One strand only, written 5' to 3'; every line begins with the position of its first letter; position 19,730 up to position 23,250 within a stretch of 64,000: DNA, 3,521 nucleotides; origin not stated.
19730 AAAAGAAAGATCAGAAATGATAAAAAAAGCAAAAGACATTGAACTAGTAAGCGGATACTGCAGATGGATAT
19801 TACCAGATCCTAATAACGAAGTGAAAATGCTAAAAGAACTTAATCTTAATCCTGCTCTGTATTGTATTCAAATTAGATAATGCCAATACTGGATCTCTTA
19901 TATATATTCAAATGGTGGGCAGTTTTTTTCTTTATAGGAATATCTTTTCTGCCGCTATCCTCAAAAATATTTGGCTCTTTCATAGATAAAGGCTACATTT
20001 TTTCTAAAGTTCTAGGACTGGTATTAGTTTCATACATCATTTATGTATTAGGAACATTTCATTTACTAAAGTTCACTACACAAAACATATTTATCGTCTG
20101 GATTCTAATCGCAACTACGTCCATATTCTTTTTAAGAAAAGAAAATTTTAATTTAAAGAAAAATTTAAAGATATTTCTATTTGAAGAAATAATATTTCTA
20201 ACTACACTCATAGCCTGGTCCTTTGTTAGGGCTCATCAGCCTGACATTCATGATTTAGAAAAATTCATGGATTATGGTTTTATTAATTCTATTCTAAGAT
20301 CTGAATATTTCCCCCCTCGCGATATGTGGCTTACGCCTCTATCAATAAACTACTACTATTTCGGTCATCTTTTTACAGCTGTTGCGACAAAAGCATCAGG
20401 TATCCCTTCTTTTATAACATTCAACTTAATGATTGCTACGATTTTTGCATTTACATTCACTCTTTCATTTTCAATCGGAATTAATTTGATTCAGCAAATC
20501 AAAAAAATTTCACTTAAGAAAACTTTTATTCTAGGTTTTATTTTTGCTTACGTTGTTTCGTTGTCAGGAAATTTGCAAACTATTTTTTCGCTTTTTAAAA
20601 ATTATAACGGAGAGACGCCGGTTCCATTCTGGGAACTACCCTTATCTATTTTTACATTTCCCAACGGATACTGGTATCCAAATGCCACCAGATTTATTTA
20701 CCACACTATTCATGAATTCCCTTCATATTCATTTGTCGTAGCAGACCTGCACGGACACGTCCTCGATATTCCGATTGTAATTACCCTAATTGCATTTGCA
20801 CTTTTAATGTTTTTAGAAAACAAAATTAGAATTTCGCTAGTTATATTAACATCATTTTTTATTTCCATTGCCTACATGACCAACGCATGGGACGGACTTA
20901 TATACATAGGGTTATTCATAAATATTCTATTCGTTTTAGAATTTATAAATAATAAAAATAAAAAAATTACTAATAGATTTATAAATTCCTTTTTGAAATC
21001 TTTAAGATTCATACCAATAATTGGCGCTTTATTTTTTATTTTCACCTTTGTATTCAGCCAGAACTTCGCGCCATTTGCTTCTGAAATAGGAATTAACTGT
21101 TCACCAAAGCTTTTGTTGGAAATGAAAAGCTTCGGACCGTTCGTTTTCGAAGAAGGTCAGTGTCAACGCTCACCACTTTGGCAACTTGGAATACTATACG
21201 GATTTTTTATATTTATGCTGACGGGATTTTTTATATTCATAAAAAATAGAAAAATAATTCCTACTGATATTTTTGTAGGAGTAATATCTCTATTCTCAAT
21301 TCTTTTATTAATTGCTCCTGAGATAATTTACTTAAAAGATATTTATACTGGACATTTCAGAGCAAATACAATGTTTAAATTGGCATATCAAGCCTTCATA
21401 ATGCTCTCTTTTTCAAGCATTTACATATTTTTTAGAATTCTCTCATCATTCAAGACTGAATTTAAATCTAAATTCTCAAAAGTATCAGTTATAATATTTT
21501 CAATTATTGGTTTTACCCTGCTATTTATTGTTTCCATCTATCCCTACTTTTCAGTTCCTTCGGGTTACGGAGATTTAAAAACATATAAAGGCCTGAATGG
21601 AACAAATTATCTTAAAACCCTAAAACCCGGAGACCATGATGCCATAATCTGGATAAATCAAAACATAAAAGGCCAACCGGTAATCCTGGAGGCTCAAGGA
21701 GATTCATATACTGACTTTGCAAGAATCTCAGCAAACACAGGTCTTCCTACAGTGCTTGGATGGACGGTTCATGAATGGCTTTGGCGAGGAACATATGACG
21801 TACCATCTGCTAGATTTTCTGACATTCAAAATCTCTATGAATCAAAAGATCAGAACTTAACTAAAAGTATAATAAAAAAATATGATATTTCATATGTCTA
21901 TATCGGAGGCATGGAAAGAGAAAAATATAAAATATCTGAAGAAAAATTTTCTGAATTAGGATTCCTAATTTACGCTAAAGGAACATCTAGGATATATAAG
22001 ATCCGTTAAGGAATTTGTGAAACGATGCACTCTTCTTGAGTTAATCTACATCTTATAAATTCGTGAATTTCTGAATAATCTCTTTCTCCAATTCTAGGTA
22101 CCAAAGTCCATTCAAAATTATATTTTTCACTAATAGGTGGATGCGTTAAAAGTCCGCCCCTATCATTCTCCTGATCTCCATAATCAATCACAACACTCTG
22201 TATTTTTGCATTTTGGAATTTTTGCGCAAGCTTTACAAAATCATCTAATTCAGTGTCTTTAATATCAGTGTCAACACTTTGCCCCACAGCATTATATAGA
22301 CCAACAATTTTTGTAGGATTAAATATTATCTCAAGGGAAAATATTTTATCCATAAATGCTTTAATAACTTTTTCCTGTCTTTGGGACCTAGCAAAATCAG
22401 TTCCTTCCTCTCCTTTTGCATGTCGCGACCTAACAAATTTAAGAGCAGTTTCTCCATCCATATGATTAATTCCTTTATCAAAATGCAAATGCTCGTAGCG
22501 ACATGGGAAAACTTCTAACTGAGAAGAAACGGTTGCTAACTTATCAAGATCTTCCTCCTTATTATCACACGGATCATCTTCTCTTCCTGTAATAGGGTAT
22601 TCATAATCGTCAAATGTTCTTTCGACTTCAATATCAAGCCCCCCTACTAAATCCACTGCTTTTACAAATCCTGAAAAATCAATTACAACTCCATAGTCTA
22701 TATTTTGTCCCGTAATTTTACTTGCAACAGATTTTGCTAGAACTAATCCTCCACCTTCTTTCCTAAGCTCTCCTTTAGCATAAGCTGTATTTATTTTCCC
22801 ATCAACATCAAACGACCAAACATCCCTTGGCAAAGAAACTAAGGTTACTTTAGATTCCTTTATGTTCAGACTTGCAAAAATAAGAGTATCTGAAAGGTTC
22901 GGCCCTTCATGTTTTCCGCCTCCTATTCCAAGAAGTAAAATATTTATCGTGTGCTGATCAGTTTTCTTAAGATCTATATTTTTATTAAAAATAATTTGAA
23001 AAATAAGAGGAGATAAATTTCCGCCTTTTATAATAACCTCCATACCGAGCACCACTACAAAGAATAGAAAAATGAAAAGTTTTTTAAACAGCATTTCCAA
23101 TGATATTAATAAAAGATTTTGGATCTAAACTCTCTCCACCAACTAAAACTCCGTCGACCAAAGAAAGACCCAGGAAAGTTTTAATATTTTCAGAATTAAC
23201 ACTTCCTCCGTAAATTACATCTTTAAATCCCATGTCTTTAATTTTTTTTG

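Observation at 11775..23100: Ten genes chained by 0-4 nt overlaps couple PilN/PilO-like proteins and an LPXTG Thr/Pro-rich surface protein to four GT-C-type membrane glycosyltransferases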

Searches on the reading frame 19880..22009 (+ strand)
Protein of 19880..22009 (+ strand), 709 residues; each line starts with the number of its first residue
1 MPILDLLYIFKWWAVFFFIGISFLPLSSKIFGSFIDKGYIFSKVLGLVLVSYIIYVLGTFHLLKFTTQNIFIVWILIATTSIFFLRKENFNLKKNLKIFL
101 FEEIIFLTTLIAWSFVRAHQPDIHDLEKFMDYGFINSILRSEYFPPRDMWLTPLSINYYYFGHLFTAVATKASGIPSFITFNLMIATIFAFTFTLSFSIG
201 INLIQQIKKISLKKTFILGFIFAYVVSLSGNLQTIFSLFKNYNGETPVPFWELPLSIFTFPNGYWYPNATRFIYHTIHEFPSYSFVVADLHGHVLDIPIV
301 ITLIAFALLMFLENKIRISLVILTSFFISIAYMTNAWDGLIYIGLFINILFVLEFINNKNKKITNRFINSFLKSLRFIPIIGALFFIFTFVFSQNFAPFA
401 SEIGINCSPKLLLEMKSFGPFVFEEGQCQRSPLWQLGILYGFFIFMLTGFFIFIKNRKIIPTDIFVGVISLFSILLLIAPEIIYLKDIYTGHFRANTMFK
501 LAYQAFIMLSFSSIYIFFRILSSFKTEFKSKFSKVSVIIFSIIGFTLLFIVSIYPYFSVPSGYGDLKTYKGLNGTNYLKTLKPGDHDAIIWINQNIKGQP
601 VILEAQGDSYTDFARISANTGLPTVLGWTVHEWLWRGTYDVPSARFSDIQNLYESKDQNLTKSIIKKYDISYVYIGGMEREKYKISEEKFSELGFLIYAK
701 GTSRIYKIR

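Call 5: search_protein_families(library=pfam, proteins=[window:19880-22009:+], max_evalue=0.1)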
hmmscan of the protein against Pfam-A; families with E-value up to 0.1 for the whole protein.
window:19880-22009:+ (709 aa): 1 family
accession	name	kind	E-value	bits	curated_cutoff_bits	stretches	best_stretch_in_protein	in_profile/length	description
PF10060.15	DUF2298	-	8.5e-92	309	27.8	2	49-454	1-386/488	Uncharacterized membrane protein (DUF2298)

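Call 6: search_protein_families(library=ncbifam, proteins=[window:19880-22009:+], max_evalue=0.1)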
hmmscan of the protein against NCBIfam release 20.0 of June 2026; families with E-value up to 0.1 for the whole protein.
window:19880-22009:+ (709 aa): 1 family
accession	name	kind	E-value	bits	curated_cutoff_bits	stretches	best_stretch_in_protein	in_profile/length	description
TIGR03662.1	Chlor_Arch_YYY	subfamily_domain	3.7e-151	505.2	300.25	2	8-452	4-425/727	chlor_Arch_YYY domain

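Call 21: search_solved_structures(query=window:19880-22009:+, max_evalue=1)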
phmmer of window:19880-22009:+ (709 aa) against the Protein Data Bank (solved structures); distinct sequences matched with E-value up to 1: 4.
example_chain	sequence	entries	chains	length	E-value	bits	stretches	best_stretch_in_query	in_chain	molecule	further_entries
1mu5_A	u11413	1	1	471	0.73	11.3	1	261-315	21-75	Type II DNA topoisomerase VI Subunit B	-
1mx0_A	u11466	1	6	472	0.73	11.3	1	261-315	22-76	Type II DNA topoisomerase VI subunit B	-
1z59_A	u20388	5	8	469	0.74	11.3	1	261-315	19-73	Type II DNA topoisomerase VI subunit B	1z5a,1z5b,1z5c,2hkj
2zbk_B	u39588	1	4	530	0.84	11.1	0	261-315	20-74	Type 2 DNA topoisomerase 6 subunit B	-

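Call 42: find_homologous_proteins(query=window:19880-22009:+, max_evalue=0.00001)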
Query window:19880-22009:+ (709 aa): 5768 proteins with E <= 0.00001 among 8000 candidates; the best 120 are listed.
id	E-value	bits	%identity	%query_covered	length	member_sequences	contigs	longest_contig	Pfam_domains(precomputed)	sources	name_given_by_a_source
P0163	0.0e+0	1563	100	100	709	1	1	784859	PF10060.16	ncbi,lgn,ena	-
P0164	0.0e+0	1426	90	100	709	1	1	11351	PF10060.16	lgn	-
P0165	0.0e+0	1375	87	100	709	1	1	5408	PF10060.16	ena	-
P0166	0.0e+0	1374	86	100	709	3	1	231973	PF10060.16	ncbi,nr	ncbi:MAG: hypothetical protein KBD51_00925 [Candidatus Levybacteria bacterium]|nr:hypothetical prote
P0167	0.0e+0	1354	84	100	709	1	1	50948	PF10060.16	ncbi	-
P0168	0.0e+0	1354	84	100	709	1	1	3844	PF10060.16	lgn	-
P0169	0.0e+0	1342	83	100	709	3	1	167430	PF10060.16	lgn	-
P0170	0.0e+0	1332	83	100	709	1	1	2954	PF10060.16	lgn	-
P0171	0.0e+0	1226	77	100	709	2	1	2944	PF10060.16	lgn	-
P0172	0.0e+0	1169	73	100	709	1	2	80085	PF10060.16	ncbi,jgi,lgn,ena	-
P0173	0.0e+0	1167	73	100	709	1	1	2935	PF10060.16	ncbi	-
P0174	0.0e+0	1108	69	100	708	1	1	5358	PF10060.16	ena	-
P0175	0.0e+0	1108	69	100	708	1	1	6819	PF10060.16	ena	-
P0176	0.0e+0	1107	69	100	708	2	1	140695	PF10060.16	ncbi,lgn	-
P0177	0.0e+0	1084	69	99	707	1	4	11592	PF10060.16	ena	-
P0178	0.0e+0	1059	66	99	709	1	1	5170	PF10060.16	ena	-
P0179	0.0e+0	1055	66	100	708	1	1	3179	PF10060.16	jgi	jgi:uncharacterized membrane protein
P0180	0.0e+0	1049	64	100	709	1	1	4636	PF10060.16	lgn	-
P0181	0.0e+0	1043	66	100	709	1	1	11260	PF10060.16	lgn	-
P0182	0.0e+0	1036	65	99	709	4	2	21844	PF10060.16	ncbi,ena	ncbi:MAG: DUF2298 domain-containing protein [Patescibacteria group bacterium]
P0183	0.0e+0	1031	66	99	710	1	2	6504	PF10060.16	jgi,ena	-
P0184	0.0e+0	1029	64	100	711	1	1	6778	PF10060.16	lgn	-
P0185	0.0e+0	1019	63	100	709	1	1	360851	PF10060.16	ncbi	-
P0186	1.9e-298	1010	63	99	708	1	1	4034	PF10060.16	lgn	-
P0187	2.2e-298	1010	65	99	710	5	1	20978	PF10060.16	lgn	-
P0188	4.0e-298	1009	63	100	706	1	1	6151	PF10060.16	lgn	-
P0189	1.5e-297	1007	63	99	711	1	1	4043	PF10060.16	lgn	-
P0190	1.4e-296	1004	63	99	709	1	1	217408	PF10060.16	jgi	-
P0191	5.6e-296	1002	64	100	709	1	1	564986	PF10060.16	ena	-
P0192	1.6e-295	1000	63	99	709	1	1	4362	PF10060.16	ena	-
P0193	1.8e-295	1000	63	100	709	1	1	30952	PF10060.16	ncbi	-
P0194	6.8e-295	998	63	100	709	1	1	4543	PF10060.16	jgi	jgi:uncharacterized membrane protein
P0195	1.2e-292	991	62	99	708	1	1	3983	PF10060.16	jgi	jgi:uncharacterized membrane protein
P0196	1.2e-292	991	62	99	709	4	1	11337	PF10060.16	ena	-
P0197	2.8e-292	990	60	100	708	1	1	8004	PF10060.16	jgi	jgi:uncharacterized membrane protein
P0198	5.5e-292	989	61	100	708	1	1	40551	PF10060.16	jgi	-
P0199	1.5e-291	987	62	100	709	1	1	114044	PF10060.16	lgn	-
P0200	5.5e-291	985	62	100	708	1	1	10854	PF10060.16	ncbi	-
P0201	1.3e-290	984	62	100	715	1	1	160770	PF10060.16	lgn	-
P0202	3.2e-289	979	63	97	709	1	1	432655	PF10060.16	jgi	jgi:uncharacterized membrane protein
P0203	3.5e-289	979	63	100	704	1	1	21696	PF10060.16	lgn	-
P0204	9.6e-289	978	62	100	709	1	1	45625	PF10060.16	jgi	jgi:uncharacterized membrane protein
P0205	4.1e-288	976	62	100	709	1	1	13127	PF10060.16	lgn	-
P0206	6.0e-288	975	62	99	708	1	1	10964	PF10060.16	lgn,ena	-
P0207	1.8e-286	970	61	100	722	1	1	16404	PF10060.16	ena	-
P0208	2.1e-286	970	62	99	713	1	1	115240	PF10060.16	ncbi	-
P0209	4.1e-286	969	61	100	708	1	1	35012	PF10060.16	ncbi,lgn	-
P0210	6.1e-286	969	62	100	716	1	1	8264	PF10060.16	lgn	-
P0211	9.0e-286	968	60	100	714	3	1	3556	PF10060.16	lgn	-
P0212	1.1e-284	964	60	99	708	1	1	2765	PF10060.16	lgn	-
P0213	2.6e-283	960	61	100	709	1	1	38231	PF10060.16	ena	-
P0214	3.7e-281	953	62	100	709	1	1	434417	PF10060.16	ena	-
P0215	1.7e-279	947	59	100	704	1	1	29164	PF10060.16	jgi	jgi:YYY domain-containing protein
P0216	2.7e-279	947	59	100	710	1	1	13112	PF10060.16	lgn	-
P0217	5.3e-279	946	60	99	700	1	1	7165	PF10060.16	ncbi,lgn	-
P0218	4.9e-278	942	60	100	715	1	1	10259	PF10060.16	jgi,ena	-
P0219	3.8e-276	936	61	100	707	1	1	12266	PF10060.16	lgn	-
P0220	5.3e-276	936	59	100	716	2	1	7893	PF10060.16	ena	-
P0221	1.1e-274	931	60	100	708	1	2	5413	PF10060.16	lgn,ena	-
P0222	2.3e-273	927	60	100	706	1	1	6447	PF10060.16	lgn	-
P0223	6.0e-270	916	59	99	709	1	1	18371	PF10060.16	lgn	-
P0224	3.2e-265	900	64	85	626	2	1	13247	PF10060.16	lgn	-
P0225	1.4e-248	845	55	100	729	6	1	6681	PF10060.16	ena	-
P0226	1.6e-243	828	53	99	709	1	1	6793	PF10060.16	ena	-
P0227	4.9e-243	827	53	99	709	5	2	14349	PF10060.16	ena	-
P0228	8.6e-241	819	53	99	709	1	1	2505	PF10060.16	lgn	-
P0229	1.0e-240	819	54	100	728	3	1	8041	PF10060.16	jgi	-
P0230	1.1e-240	819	55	100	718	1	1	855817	PF10060.16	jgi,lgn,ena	-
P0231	5.2e-240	817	55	99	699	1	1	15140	PF10060.16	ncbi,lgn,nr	ncbi:MAG: hypothetical protein HYV39_03395 [Candidatus Levybacteria bacterium]|nr:hypothetical prote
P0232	7.4e-240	816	54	99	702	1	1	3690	PF10060.16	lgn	-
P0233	1.0e-239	816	55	99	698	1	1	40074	PF10060.16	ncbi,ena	ncbi:MAG: DUF2298 domain-containing protein [Patescibacteria group bacterium]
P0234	8.3e-239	813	54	99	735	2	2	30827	PF10060.16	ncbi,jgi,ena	-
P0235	1.2e-238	812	54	99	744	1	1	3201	PF10060.16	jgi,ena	-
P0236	2.0e-238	812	53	100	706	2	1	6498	PF10060.16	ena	-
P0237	2.5e-238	811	55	100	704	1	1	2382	PF10060.16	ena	-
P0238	1.0e-237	809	53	99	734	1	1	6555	PF10060.16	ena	-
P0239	2.1e-237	808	54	100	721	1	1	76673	PF10060.16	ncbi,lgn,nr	ncbi:MAG: DUF2298 domain-containing protein [Patescibacteria group bacterium]|nr:DUF2298 domain-cont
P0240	2.4e-237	808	56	100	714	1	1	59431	PF10060.16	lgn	-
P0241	5.4e-237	807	53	99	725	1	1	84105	PF10060.16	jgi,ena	-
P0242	1.3e-236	805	54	99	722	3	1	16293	PF10060.16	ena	-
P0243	4.0e-236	804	54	99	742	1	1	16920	PF10060.16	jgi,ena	-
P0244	4.1e-236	804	53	99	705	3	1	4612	PF10060.16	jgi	-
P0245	6.0e-236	803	54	100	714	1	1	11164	PF10060.16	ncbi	-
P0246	6.3e-236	803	54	99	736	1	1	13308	PF10060.16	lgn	-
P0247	6.6e-236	803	53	99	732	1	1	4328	PF10060.16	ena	-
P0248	7.8e-236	803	53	99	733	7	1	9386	PF10060.16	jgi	-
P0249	4.6e-235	800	53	100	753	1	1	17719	PF10060.16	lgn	-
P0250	5.7e-235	800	54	98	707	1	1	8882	PF10060.16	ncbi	ncbi:MAG TPA: DUF2298 domain-containing protein [Patescibacteria group bacterium]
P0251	8.9e-235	799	54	99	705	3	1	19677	PF10060.16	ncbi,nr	ncbi:MAG: hypothetical protein A2W22_05355 [Candidatus Levybacteria bacterium RBG_16_35_11]|nr:MAG: 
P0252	3.3e-234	798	52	100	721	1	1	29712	PF10060.16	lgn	-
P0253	5.3e-234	797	53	99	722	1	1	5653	PF10060.16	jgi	-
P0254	6.7e-234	797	54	99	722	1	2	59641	PF10060.16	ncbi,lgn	-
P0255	8.5e-234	796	53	100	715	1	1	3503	PF10060.16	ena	-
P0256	1.1e-233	796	55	100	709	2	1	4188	PF10060.16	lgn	-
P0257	1.9e-233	795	53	100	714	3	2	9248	PF10060.16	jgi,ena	-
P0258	2.5e-233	795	53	100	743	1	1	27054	PF10060.16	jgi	-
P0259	3.8e-233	794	55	99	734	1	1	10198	PF10060.16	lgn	-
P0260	4.0e-233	794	53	99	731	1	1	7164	PF10060.16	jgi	jgi:YYY domain-containing protein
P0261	6.4e-233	793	53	99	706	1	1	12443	PF10060.16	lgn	-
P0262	1.1e-232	793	53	100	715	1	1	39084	PF10060.16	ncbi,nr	ncbi:MAG: DUF2298 domain-containing protein [Candidatus Parcubacteria bacterium]|nr:DUF2298 domain-c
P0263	1.1e-232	792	53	100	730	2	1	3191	PF10060.16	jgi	jgi:YYY domain-containing protein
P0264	1.2e-232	792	52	99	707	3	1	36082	PF10060.16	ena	-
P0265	1.6e-232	792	53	100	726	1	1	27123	PF10060.16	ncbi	-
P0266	1.7e-232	792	53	99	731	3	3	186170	PF10060.16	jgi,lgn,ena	-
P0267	1.8e-232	792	52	100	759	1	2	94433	PF10060.16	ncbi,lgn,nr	ncbi:DUF2298 domain-containing protein [Patescibacteria group bacterium]|nr:DUF2298 domain-containin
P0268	1.8e-232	792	51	99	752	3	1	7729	PF10060.16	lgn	-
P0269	1.9e-232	792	53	99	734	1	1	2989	PF10060.16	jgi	jgi:YYY domain-containing protein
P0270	3.0e-232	791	53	99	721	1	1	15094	PF10060.16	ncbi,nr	ncbi:MAG: DUF2298 domain-containing protein [Candidatus Levybacteria bacterium]|nr:DUF2298 domain-co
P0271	3.3e-232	791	53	99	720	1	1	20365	PF10060.16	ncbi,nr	ncbi:MAG: DUF2298 domain-containing protein [Patescibacteria group bacterium]|nr:DUF2298 domain-cont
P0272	4.5e-232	791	51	99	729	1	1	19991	PF10060.16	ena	-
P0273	5.9e-232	790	54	100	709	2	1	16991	PF10060.16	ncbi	-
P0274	7.2e-232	790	52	99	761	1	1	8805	PF10060.16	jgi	-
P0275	1.2e-231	789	54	100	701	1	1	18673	PF10060.16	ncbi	-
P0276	1.2e-231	789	53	99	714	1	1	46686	PF10060.16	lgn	-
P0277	1.9e-231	788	54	99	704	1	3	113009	PF10060.16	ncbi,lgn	-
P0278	1.9e-231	788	53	99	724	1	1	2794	PF10060.16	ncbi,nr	ncbi:MAG: DUF2298 domain-containing protein [Candidatus Pacearchaeota archaeon]|nr:DUF2298 domain-co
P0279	2.9e-231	788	52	99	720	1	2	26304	PF10060.16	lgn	-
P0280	2.9e-231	788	54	100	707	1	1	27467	PF10060.16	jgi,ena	-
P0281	3.1e-231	788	53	100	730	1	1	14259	PF10060.16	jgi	jgi:YYY domain-containing protein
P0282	5.3e-231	787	54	100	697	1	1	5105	PF10060.16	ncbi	-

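Call 59: predict_structure(alignment_id=A3)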
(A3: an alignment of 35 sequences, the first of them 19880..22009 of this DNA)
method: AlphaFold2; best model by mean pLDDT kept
length: 709 residues; sequences in the alignment: 35
mean_pLDDT: 78.8   pTM: 0.81
mean pLDDT of the five models: 78.8, 78.6, 75.8, 74.8, 73.9
residues with pLDDT >= 90: 249; 70-90: 279; 50-70: 101; < 50: 80
segments of 3 or more residues with pLDDT < 50: 121-127, 151-154, 272-282, 563-572, 599-644
pLDDT, mean of each block of 10 residues (from residue 1): 87 96 94 94 97 95 95 96 83 88 95 74 48 77 73 59 92 84 85 95 90 90 80 60 65 71 53 47 51 80 97 94 97 88 95 91 90 93 95 79 82 82 78 78 90 88 95 91 74 70 87 92 75 83 87 68 47 56 72 65 41 46 42 43 58 87 81 75 79 87 83
secondary structure, 60 per line:
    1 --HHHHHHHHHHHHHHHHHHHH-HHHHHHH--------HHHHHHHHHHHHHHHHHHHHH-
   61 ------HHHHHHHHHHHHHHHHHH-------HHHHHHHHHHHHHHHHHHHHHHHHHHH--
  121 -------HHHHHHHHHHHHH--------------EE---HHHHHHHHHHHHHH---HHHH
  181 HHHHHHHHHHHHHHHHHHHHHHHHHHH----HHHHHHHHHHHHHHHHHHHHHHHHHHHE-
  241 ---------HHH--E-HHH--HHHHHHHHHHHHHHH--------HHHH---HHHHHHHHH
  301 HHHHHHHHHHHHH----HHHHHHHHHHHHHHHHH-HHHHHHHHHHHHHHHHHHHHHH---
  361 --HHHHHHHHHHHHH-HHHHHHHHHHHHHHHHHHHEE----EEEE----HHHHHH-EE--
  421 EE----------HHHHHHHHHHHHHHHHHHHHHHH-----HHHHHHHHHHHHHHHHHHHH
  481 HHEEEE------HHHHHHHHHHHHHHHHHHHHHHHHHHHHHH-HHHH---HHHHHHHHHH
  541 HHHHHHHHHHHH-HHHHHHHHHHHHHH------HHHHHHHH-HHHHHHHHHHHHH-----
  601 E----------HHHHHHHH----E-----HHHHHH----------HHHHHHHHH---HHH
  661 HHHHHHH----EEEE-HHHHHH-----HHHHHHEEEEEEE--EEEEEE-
elements in order (helices of 4 or more, strands of 3 or more residues): H3-22 H24-30 H39-59 H67-84 H92-118 H128-140 H160-173 H177-207 H212-238 H262-276 H285-288 H292-313 H318-334 H336-357 H363-375 H377-395 E402-405 H410-415 H433-455 H461-482 E483-486 H493-522 H524-527 H531-552 H554-567 H574-581 H583-595 H612-619 H630-635 H646-654 H658-667 E672-675 H677-682 H688-693 E694-700 E703-708

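Call 79: search_solved_structures(query=A3, max_evalue=10, show_alignments=4)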
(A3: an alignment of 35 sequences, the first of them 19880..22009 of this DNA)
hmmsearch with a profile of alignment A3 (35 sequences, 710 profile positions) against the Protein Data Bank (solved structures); distinct sequences matched with E-value up to 10: 1.
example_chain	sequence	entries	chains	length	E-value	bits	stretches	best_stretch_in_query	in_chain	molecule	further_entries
7zm7_R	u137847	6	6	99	3.6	9.1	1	624-667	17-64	Complex I-B22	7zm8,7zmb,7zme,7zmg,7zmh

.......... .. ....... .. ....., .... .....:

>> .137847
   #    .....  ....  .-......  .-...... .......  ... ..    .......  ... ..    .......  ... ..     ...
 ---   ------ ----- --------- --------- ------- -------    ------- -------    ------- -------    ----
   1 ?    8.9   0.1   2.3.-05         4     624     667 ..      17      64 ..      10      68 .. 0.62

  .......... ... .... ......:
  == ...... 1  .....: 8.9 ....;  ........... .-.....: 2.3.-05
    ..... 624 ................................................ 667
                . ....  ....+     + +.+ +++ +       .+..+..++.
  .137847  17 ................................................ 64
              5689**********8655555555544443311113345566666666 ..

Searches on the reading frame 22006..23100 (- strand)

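Call 5: search_protein_families(library=pfam, proteins=[window:22006-23100:-], max_evalue=0.1)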
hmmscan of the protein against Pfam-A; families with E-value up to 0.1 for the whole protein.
window:22006-23100:- (364 aa): 1 family
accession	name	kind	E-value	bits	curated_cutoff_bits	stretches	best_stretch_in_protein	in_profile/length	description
PF03816.19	LytR_cpsA_psr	-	3.3e-31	108.9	24.6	1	70-253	2-148/150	LytR_cpsA_psr family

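Call 6: search_protein_families(library=ncbifam, proteins=[window:22006-23100:-], max_evalue=0.1)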
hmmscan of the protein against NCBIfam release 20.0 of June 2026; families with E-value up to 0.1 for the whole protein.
window:22006-23100:- (364 aa): 4 families
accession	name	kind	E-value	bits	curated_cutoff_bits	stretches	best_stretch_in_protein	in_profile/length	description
TIGR00350.1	lytR_cpsA_psr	domain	6.2e-25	88.2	62.3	2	69-168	2-101/152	LCP family glycopolymer transferase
NF006897.1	PRK09379.1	equivalog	2e-21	76.5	441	2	42-164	50-168/298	polyisoprenyl-teichoic acid--peptidoglycan teichoic acid transferase TagU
NF051849.1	LCP_trans_Cps2A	equivalog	5.6e-19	68.7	650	2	198-289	332-418/477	LCP family glycopolymer transferase CpsA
NF047591.1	ligase_LytR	equivalog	6.3e-19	68.5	450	2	48-177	54-185/336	glycopolymer--peptidoglycan transferase LytR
